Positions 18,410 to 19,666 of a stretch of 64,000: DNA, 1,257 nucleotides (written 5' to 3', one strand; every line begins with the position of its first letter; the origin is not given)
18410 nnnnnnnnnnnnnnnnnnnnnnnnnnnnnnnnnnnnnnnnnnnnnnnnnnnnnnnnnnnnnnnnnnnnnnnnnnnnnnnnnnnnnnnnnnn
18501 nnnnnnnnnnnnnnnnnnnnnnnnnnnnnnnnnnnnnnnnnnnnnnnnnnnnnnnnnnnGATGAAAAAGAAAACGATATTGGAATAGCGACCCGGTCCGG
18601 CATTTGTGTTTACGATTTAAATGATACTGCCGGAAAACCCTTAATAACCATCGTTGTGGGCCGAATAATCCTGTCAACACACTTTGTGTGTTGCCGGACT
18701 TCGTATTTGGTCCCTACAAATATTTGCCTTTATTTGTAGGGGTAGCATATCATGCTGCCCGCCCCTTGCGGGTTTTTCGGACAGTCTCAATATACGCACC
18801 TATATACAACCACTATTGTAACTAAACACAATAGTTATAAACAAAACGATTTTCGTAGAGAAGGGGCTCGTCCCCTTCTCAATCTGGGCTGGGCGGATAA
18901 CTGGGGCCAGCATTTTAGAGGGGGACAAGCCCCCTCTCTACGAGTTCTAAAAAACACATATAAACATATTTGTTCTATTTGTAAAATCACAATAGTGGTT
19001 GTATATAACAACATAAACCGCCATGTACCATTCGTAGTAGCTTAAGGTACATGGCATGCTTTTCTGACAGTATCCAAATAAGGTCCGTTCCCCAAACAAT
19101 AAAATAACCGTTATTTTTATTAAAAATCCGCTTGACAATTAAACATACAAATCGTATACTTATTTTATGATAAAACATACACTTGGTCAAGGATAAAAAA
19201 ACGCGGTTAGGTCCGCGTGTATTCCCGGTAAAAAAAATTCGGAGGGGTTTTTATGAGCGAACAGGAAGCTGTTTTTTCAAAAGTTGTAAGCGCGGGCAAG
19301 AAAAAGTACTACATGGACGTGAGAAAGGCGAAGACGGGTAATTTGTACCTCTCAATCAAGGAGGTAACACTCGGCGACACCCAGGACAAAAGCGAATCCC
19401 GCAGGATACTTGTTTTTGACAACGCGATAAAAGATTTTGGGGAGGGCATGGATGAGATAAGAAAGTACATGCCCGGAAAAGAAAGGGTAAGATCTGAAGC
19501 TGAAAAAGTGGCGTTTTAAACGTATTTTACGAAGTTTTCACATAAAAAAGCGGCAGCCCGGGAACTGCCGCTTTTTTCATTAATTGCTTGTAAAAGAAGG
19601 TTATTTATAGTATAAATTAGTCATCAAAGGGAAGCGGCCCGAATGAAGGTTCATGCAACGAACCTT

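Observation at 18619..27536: TIR-bounded ~170-bp element in two copies with mutually inverted interiors, each directly upstream of a glycoside-hydrolase gene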

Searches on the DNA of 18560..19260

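Call 63: search_rna_families(source=window, start=18560, end=19260, threshold=evalue, max_evalue=1)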
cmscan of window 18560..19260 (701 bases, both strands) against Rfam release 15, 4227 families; matches with E-value up to 1: 3.
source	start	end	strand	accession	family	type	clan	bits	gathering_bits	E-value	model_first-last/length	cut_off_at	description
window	18856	18940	-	RF04337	Plastid-psbJ-1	Cis-reg;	CL00152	22.5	62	0.72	1-64/64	no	Plastid-psbJ-1 3UTR RNA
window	18788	18945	-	RF02668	PsiU2-55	Gene; snRNA; snoRNA; scaRNA;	-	18.2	55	0.07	1-178/178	no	Drosophila small cajal body-specific RNA PsiU2-55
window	18661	18708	+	RF00734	mir-52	Gene; miRNA;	-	17.6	50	0.33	1-92/92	no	mir-52 microRNA precursor family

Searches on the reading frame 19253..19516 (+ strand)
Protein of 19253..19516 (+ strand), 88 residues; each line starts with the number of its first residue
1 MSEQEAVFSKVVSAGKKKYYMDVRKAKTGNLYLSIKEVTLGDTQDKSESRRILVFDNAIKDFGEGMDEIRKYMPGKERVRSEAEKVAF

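Call 18: find_encoding_contigs(protein=window:19253-19516:+, flank=10000, max_places=10)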
Protein seq(88 aa) (88 aa): 4 contigs read that carry it; 3 places shown.
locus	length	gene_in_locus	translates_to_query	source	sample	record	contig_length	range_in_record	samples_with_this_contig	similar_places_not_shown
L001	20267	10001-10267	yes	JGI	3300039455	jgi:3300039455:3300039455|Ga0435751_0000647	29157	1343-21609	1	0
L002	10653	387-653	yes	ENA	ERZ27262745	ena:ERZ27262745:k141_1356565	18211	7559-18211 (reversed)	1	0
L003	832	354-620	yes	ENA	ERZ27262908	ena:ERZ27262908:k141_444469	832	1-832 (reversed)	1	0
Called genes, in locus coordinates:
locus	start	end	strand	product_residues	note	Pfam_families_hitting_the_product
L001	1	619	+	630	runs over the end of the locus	PF00005:ABC_tran, PF02463:SMC_N (weak), PF13304:AAA_21 (faint), PF12704:MacB_PCD, PF02687:FtsX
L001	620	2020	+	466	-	PF00083:Sugar_tr, PF07690:MFS_1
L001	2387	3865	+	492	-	PF02310:B12-binding, PF04055:Radical_SAM, PF13282:DUF4070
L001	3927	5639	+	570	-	PF11028:TMEM260_N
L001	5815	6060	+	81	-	-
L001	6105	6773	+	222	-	PF09335:VTT_dom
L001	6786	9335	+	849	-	PF00690:Cation_ATPase_N, PF00122:E1-E2_ATPase, PF00702:Hydrolase, PF13246:Cation_ATPase, PF08282:Hydrolase_3 (faint), PF00689:Cation_ATPase_C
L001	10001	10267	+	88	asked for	PF11680:DUF3276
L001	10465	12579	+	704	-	PF02837:Glyco_hydro_2_N, PF22666:Glyco_hydro_2_N2, PF00703:Glyco_hydro_2, PF02836:Glyco_hydro_2_C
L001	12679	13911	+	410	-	PF07690:MFS_1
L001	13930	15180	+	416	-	PF01743:PolyA_pol, PF12627:PolyA_pol_RNAbd (weak)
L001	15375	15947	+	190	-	PF14512:TM1586_NiRdase, PF00881:Nitroreductase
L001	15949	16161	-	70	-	-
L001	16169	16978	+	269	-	-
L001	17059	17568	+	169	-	PF00572:Ribosomal_L13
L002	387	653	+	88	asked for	PF11680:DUF3276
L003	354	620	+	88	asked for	PF11680:DUF3276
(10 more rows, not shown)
